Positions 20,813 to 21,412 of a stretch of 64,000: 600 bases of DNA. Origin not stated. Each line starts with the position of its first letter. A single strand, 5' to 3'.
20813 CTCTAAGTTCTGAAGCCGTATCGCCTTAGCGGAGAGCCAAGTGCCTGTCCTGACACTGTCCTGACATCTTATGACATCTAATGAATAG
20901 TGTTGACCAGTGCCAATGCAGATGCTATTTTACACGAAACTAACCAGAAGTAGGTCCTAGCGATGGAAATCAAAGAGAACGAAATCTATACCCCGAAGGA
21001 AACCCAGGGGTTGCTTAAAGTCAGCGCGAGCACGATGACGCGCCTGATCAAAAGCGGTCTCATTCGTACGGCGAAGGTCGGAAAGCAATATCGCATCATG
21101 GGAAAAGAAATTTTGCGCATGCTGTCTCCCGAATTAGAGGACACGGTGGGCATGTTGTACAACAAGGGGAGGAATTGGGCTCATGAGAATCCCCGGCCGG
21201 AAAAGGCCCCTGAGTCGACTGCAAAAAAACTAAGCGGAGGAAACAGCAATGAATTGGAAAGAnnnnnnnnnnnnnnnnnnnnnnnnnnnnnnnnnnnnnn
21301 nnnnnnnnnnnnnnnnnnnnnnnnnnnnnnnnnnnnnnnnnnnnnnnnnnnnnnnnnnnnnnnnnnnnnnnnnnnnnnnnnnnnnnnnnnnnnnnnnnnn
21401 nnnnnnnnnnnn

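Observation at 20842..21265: Phased TGACA repeat array, strong promoter, then an excisionase-family HTH gene as first cistron of the pse operon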

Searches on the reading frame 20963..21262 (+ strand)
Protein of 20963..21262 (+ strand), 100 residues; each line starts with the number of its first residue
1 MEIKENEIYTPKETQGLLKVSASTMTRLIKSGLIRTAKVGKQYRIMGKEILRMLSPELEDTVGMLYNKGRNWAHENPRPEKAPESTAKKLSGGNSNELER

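Call 3: search_protein_families(library=pfam, proteins=[window:20963-21262:+], max_evalue=0.01)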
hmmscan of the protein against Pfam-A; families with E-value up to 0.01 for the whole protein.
window:20963-21262:+ (100 aa): 1 family
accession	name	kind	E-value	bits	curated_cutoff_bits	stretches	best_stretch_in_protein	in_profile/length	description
PF12728.13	HTH_17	-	1.2e-09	38.8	27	1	9-54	2-47/51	Helix-turn-helix domain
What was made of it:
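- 20963..21265 (+): Gene for the 100-aa HTH_17 winged-helix protein. It has a conserved 75-aa core and a variable tail. Pfam HTH_17 (call 3).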

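Call 7: find_homologous_proteins(query=window:20963-21262:+)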
Query window:20963-21262:+ (100 aa): 785 proteins with E <= 0.001 among 786 candidates; the best 120 are listed.
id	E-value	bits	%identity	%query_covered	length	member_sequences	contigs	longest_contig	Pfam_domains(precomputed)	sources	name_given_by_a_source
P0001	1.1e-57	210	100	100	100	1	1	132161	PF12728.14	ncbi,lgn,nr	ncbi:MAG: helix-turn-helix domain-containing protein [Candidatus Omnitrophota bacterium]|nr:helix-tu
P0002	6.5e-44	166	88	89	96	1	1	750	PF12728.14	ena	-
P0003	1.6e-36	142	82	79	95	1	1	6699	PF12728.14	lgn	-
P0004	7.6e-35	137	76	85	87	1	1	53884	PF12728.14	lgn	-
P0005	1.0e-34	136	78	83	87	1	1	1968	PF12728.14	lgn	-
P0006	1.2e-34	136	74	89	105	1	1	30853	PF12728.14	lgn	-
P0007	5.5e-34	134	85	74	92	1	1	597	PF12728.14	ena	-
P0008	1.3e-33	133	84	74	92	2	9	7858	PF12728.14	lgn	-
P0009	1.6e-33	133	85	75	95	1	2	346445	PF12728.14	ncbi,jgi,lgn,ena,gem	-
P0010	1.6e-33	133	81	75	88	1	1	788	PF12728.14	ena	-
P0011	1.6e-33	133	81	75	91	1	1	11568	PF12728.14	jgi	jgi:excisionase family DNA binding protein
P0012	1.7e-33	133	81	75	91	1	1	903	PF12728.14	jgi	jgi:excisionase family DNA binding protein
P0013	1.8e-33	132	80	80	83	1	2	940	PF12728.14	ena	-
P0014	1.9e-33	132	81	78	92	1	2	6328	PF12728.14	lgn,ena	-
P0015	2.0e-33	132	81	78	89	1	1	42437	PF12728.14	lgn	-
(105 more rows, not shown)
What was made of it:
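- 20963..21265 (+): 785 homologues (call 7).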

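Call 12: find_related_loci(query=A1, collection=genome_contigs, flank=4000)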
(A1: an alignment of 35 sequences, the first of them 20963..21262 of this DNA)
Query A1 (100 aa) in genome_contigs; peptide patterns used: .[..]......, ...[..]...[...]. (x = any residue, [..] = any of these).
371 stretches matched a pattern; 263 encode a relative of the query (tblastn E <= 1e-3); the best 80 are kept; 80 distinct loci.
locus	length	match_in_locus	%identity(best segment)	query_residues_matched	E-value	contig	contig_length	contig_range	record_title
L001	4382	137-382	78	1-82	1e-39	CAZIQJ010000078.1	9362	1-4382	MAG TPA_asm: uncultured bacterium isolate SRP342105_co2_29 genome assembly, contig: NODE_7984_length_9362_cov_5.365102,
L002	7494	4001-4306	64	1-98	4e-39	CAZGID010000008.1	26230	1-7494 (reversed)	MAG TPA_asm: uncultured bacterium isolate SRP193661_co1_15 genome assembly, contig: NODE_1921_length_26230_cov_4.946819,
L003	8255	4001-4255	74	1-81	3e-38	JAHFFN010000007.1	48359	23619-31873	MAG: Candidatus Omnitrophota bacterium isolate nzgw293 NODE_768_length_48360_cov_3.880387, whole genome shotgun sequence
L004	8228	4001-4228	80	1-76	2e-38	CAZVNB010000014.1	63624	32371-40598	MAG TPA_asm: uncultured Planctomycetia bacterium isolate binchicken_co203_540 genome assembly, contig: k141_3918737, who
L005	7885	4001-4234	76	1-78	2e-38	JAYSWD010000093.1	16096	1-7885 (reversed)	MAG: Candidatus Omnitrophota bacterium isolate GFS_12873 GFS_12873_92, whole genome shotgun sequence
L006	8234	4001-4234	77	1-78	3e-38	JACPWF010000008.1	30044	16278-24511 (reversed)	MAG: Candidatus Omnitrophota bacterium isolate NC_groundwater_804_Pr6_B-0.1um_56_12 kurt_kritikos_18_scaffold_130997, wh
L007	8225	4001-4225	81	1-75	8e-38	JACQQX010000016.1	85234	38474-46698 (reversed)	MAG: Candidatus Omnitrophota bacterium isolate NC_groundwater_1344_Ag_S-0.2um_52_44 S_p2_S4_coassembly_k141_589069, whol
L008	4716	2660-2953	66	1-93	7e-38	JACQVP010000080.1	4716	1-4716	MAG: Candidatus Omnitrophota bacterium isolate NC_groundwater_1466_Ag_S-0.65um_60_22 S_p65_S5_coassembly_k141_3562380, w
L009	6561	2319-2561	73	1-81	6e-38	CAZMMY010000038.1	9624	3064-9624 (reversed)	MAG TPA_asm: uncultured bacterium isolate SRP342105_co1_337 genome assembly, contig: NODE_9829_length_9624_cov_4.100428,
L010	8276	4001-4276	68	1-89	1e-37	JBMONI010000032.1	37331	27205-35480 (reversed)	MAG: Candidatus Omnitrophota bacterium isolate Betzabe_MAG072 MAG072_32, whole genome shotgun sequence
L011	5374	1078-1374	65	1-95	1e-37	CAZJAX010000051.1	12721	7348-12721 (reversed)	MAG TPA_asm: uncultured Planctomycetia bacterium isolate SRP342105_co2_14 genome assembly, contig: NODE_5234_length_1272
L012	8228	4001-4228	76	1-76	3e-37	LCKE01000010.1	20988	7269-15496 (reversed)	MAG: Parcubacteria group bacterium GW2011_GWF2_45_11 UW91_C0010, whole genome shotgun sequence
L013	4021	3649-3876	79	1-76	4e-37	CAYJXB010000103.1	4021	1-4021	MAG TPA_asm: uncultured Planctomycetia bacterium isolate ERP125453_co1_485 genome assembly, contig: NODE_31436_length_40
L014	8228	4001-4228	78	1-76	2e-37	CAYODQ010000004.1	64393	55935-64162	MAG TPA_asm: uncultured Planctomycetia bacterium isolate SRP150892_co2_25 genome assembly, contig: NODE_452_length_64393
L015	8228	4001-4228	76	1-76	7e-37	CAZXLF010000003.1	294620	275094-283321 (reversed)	MAG TPA_asm: uncultured Planctomycetia bacterium isolate SRP273308_co1_398 genome assembly, contig: NODE_29_length_29462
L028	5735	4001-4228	72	3-78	1e-35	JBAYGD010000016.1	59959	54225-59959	MAG: Candidatus Omnitrophota bacterium isolate SO_2016_GW1_117 scaffold01036_OW334_2016, whole genome shotgun sequence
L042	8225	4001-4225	73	1-75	2e-34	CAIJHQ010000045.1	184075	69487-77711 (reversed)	MAG: Candidatus Omnitrophica bacterium isolate AM-sed-core1-D1_bin-136 genome assembly, contig: bin-136:45/68, whole gen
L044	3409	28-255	71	1-76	1e-34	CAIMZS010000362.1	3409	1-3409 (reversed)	MAG: uncultured Anaerolineae bacterium isolate Umea1p4_bin-235 genome assembly, contig: bin-235:362/662, whole genome sh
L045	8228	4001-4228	75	1-76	2e-34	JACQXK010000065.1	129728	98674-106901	MAG: Candidatus Omnitrophota bacterium isolate NC_groundwater_1513_Pr4_B-0.1um_40_4 SR1-18-B1_scaffold_285306, whole gen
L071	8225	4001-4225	75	1-75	1e-33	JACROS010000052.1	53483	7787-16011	MAG: Candidatus Omnitrophota bacterium isolate NC_groundwater_1967_Pr3_S-0.2um_38_3 scaffold_46756, whole genome shotgun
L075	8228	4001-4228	68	1-76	5e-33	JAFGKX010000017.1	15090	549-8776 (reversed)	MAG: Candidatus Omnitrophota bacterium isolate Zod_Metabat.364 k87_1513005, whole genome shotgun sequence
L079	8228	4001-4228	70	1-76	6e-33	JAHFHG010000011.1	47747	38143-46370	MAG: Candidatus Omnitrophota bacterium isolate nzgw333 NODE_417_length_47748_cov_5.166376, whole genome shotgun sequence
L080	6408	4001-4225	71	1-75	4e-33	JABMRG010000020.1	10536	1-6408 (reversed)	MAG: Candidatus Omnitrophota bacterium isolate bin.468 k141_839133, whole genome shotgun sequence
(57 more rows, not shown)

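Call 22: search_solved_structures(query=A1, max_evalue=1, show_alignments=3)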
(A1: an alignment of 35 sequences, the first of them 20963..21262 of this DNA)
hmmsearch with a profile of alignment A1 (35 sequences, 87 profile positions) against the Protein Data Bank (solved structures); distinct sequences matched with E-value up to 1: 5.
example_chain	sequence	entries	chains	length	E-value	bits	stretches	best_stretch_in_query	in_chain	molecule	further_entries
4rh7_A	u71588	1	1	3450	0.2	14.7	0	22-51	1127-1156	Green fluorescent protein/Cytoplasmic dynein 2 heavy chain 1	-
7dww_B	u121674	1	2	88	0.26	14.4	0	17-62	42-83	msDPBB_sym2 protein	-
6rla_A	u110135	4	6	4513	0.32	14.1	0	22-51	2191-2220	O6-alkylguanine-DNA alkyltransferase mutant,DYNC2H1 variant protein | Methylated-DNA--protein-cysteine methyltransferase,Cytoplasmic dynein 2 heavy chain 1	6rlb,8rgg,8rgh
6sc2_A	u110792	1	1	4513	0.33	14.1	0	22-51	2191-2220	O6-alkylguanine-DNA alkyltransferase mutant,DYNC2H1 variant protein,O6-alkylguanine-DNA al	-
6sc2_B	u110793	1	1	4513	0.33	14.1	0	22-51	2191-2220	O6-alkylguanine-DNA alkyltransferase mutant,DYNC2H1 variant protein,O6-alkylguanine-DNA al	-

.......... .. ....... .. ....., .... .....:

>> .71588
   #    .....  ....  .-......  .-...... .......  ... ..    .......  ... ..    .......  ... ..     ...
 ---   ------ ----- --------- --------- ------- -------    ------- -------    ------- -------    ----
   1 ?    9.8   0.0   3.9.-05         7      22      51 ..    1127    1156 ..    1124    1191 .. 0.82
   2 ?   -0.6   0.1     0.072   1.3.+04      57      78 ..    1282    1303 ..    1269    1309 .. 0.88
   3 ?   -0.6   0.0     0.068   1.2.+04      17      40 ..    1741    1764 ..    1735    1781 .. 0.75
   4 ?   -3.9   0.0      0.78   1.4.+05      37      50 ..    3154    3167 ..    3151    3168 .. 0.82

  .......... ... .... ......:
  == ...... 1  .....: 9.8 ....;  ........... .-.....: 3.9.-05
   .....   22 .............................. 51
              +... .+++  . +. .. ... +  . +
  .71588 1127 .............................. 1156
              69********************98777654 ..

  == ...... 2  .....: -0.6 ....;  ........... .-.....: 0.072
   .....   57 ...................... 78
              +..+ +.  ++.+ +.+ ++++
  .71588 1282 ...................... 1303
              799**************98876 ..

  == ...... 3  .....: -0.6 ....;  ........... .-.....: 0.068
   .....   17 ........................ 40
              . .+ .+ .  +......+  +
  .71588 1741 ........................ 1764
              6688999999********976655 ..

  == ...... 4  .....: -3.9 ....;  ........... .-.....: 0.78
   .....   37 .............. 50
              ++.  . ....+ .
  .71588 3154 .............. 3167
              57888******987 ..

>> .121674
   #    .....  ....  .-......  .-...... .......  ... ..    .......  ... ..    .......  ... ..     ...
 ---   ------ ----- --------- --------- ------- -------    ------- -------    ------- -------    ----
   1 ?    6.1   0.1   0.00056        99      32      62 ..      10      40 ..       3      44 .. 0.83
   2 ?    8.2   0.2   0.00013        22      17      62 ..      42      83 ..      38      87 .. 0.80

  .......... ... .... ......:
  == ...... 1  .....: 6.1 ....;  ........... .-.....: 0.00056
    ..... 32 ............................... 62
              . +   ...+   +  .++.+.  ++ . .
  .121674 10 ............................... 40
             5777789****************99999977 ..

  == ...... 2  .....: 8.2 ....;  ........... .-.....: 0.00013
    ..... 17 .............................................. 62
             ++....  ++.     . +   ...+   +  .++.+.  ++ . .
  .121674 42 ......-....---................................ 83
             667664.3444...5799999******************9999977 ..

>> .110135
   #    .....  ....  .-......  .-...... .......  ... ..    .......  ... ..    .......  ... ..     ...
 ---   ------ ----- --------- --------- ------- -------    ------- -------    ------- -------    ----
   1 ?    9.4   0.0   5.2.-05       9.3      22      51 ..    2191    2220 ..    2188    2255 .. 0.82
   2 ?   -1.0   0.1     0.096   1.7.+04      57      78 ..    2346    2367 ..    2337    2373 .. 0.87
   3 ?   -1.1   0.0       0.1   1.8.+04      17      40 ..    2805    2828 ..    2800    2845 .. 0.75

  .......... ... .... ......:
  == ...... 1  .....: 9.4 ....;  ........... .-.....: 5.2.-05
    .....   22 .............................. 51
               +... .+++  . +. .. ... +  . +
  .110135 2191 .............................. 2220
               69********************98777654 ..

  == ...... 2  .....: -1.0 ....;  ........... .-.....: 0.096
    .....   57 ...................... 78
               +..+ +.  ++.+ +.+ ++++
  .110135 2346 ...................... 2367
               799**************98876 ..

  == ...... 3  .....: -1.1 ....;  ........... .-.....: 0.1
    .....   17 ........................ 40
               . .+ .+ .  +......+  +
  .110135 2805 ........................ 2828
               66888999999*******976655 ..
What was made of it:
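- Tried and rejected: There were no meaningful hits (call 22).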

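Call 24: predict_structure(alignment_id=A1)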
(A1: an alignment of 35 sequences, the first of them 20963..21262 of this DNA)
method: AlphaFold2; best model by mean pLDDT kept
length: 100 residues; sequences in the alignment: 35
mean_pLDDT: 61.0   pTM: 0.42
mean pLDDT of the five models: 61.0, 59.2, 57.8, 51.7, 50.4
residues with pLDDT >= 90: 0; 70-90: 44; 50-70: 19; < 50: 37
segments of 3 or more residues with pLDDT < 50: 69-100
pLDDT, mean of each block of 10 residues (from residue 1): 71 80 81 76 74 58 49 38 39 43
secondary structure, 60 per line:
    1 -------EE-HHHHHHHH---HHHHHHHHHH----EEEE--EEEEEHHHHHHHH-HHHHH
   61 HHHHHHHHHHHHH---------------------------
elements in order: H11-18 H22-31 E36-39 E42-46 H47-54 H56-73
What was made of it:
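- On Canonical MerR regulators: No such domains are present (calls 3, 24).
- The AF2 model has pLDDT 71-81 for residues 1-55 (call 24).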

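Call 28: fold_search(model_id=the predicted structure, library=pdb)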
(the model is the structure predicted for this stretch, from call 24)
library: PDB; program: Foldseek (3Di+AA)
matches with E <= 10: 530; with E <= 0.001: 0
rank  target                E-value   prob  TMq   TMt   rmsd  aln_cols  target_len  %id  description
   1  4j2n_A                1.1e-02  1.00  0.45  0.80   1.5        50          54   20  Crystal Structure of mycobacteriophage Pukovnik Xis (released 2013-10-23)
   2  4j2n_C                3.0e-02  1.00  0.47  0.79   2.1        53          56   19  Crystal Structure of mycobacteriophage Pukovnik Xis (released 2013-10-23)
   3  6ama_Y                6.7e-02  0.99  0.39  0.63   3.0        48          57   25  Structure of S. coelicolor/S. venezuelae BldC-smeA-ssfA complex to 3.09 Angstrom (released 2018-03-28)
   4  2oqg_C                6.7e-02  0.82  0.30  0.29   8.5        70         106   24  ArsR-like Transcriptional Regulator from Rhodococcus sp. RHA1 (released 2007-03-06)
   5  2oqg_B                7.6e-02  0.84  0.32  0.30   8.7        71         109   24  ArsR-like Transcriptional Regulator from Rhodococcus sp. RHA1 (released 2007-03-06)
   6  6amk_A                8.7e-02  0.95  0.35  0.59   4.7        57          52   19  Structure of Streptomyces venezuelae BldC-whiI opt complex (released 2018-03-28)
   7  4r4e_A                9.9e-02  0.96  0.42  0.49   6.2        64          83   19  Structure of GlnR-DNA complex (released 2015-03-04)
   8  6amk_B                1.1e-01  0.98  0.39  0.66   2.4        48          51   25  Structure of Streptomyces venezuelae BldC-whiI opt complex (released 2018-03-28)
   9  7tea_C                1.1e-01  0.96  0.44  0.55   7.5        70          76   17  Crystal structure of S. aureus GlnR-DNA complex (released 2022-06-29)
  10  6ama_H                1.2e-01  0.99  0.41  0.67   2.0        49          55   24  Structure of S. coelicolor/S. venezuelae BldC-smeA-ssfA complex to 3.09 Angstrom (released 2018-03-28)
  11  6ama_B                1.3e-01  0.99  0.42  0.69   2.1        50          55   26  Structure of S. coelicolor/S. venezuelae BldC-smeA-ssfA complex to 3.09 Angstrom (released 2018-03-28)
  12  2d1h_B                1.3e-01  0.63  0.30  0.30   8.7        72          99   22  Crystal structure of ST1889 protein from thermoacidophilic archaeon Sulfolobus tokodaii (released 2006-09-05)
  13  7xn2                  1.9e-01  0.75  0.39  0.28  10.2        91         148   16  Crystal structure of CvkR, a novel MerR-type transcriptional regulator (released 2023-03-08)
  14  3s2w_A                1.9e-01  0.38  0.30  0.22  12.1        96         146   12  The crystal structure of a MarR transcriptional regulator from Methanosarcina mazei Go1 (released 2011-06-22)
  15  6ama_P                2.5e-01  0.93  0.36  0.58   2.9        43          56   23  Structure of S. coelicolor/S. venezuelae BldC-smeA-ssfA complex to 3.09 Angstrom (released 2018-03-28)
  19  6ama_A                2.8e-01  0.93  0.39  0.64   2.5        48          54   25  Structure of S. coelicolor/S. venezuelae BldC-smeA-ssfA complex to 3.09 Angstrom (released 2018-03-28)
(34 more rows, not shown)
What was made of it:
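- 20963..21265 (+): The fold matches Pukovnik Xis and BldC (calls 24, 28).
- Closest known: BldC of Streptomyces. Same: The predicted fold matches (call 28).
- The best PDB matches are Pukovnik Xis 4j2n (target TM 0.80, rmsd 1.5 A) and BldC 6ama/6amk (target TM 0.6-0.69, probability 0.93-0.99) (call 28). Foldseek E-values are weak (0.01-0.1), as expected for a 50-residue domain (call 28). The protein's fold class is precisely the one known to read repeats one helical turn apart (call 28). The best structural match is a phage Xis (call 28).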

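Call 34: find_related_loci(query=A1, collection=viral_contigs, flank=4000)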
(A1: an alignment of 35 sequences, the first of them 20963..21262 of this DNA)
Query A1 (100 aa) in viral_contigs; peptide patterns used: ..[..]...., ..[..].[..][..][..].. (x = any residue, [..] = any of these).
45 stretches matched a pattern, but none encodes a relative of the query by tblastn (E <= 1e-3).
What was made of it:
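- On Excisionase / recombination directionality factor: There are no relatives in viral_contigs (call 34).
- No relative was found on 2.9 million viral contigs (call 34).
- Tried and rejected: No relatives were found (call 34).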

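Call 38: search_protein_families(library=ncbifam, proteins=[window:20963-21262:+], max_evalue=0.00001)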
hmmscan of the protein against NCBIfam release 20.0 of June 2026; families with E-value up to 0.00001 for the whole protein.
window:20963-21262:+ (100 aa): 2 families
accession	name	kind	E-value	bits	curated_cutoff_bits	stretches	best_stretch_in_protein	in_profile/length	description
NF040990.2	MamR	equivalog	5.5e-10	39.4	100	1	2-54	37-89/91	magnetosome protein MamR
TIGR01764.1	excise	domain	2.5e-06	27.8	28.8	1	9-46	2-39/49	excisionase family DNA-binding protein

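Call 42: find_encoding_contigs(protein=P0002, flank=3000, max_places=3)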
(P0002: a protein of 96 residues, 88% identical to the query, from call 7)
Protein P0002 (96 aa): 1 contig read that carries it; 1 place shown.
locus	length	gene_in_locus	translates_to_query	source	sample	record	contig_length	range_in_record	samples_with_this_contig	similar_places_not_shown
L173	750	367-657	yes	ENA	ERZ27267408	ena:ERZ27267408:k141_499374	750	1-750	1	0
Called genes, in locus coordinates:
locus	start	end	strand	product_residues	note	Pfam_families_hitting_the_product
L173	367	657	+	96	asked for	PF12728:HTH_17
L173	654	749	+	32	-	?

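Call 43: find_encoding_contigs(protein=P0003, flank=4000, max_places=3)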
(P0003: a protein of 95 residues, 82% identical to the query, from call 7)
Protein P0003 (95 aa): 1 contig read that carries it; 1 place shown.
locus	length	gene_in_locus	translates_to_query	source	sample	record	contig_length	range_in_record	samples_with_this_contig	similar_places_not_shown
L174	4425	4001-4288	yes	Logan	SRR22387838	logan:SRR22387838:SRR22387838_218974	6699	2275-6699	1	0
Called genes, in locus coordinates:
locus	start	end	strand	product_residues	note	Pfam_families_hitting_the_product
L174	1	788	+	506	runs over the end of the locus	PF13231:PMT_2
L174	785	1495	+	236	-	PF00535:Glycos_transf_2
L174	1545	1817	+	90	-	PF13459:Fer4_15 (weak), PF13370:Fer4_13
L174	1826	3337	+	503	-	PF02310:B12-binding, PF04055:Radical_SAM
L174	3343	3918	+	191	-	-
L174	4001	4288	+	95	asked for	PF12728:HTH_17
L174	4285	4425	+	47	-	?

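Call 44: find_encoding_contigs(protein=P0006, flank=4000, max_places=3)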
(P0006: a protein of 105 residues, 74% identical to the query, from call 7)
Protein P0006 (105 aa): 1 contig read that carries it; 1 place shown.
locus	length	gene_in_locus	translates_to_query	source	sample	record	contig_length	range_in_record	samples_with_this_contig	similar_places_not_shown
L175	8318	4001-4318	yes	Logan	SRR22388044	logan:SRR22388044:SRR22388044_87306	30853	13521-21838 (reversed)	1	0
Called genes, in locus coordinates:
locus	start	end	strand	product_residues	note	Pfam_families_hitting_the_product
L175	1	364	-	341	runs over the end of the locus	PF00288:GHMP_kinases_N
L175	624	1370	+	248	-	PF00535:Glycos_transf_2, PF13641:Glyco_tranf_2_3 (weak)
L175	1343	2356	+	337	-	PF13489:Methyltransf_23, PF08241:Methyltransf_11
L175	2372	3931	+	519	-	PF13231:PMT_2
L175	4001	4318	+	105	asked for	PF12728:HTH_17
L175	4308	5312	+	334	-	PF01073:3Beta_HSD, PF01370:Epimerase, PF02719:Polysacc_synt_2, PF04321:RmlD_sub_bind, PF05368:NmrA, PF07993:NAD_binding_4, PF13460:NAD_binding_10, PF16363:GDP_Man_Dehyd, +1 more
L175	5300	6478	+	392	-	PF01041:DegT_DnrJ_EryC1, PF00155:Aminotran_1_2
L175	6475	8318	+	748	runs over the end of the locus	PF02350:Epimerase_2, PF03102:NeuB, PF08666:SAF (weak)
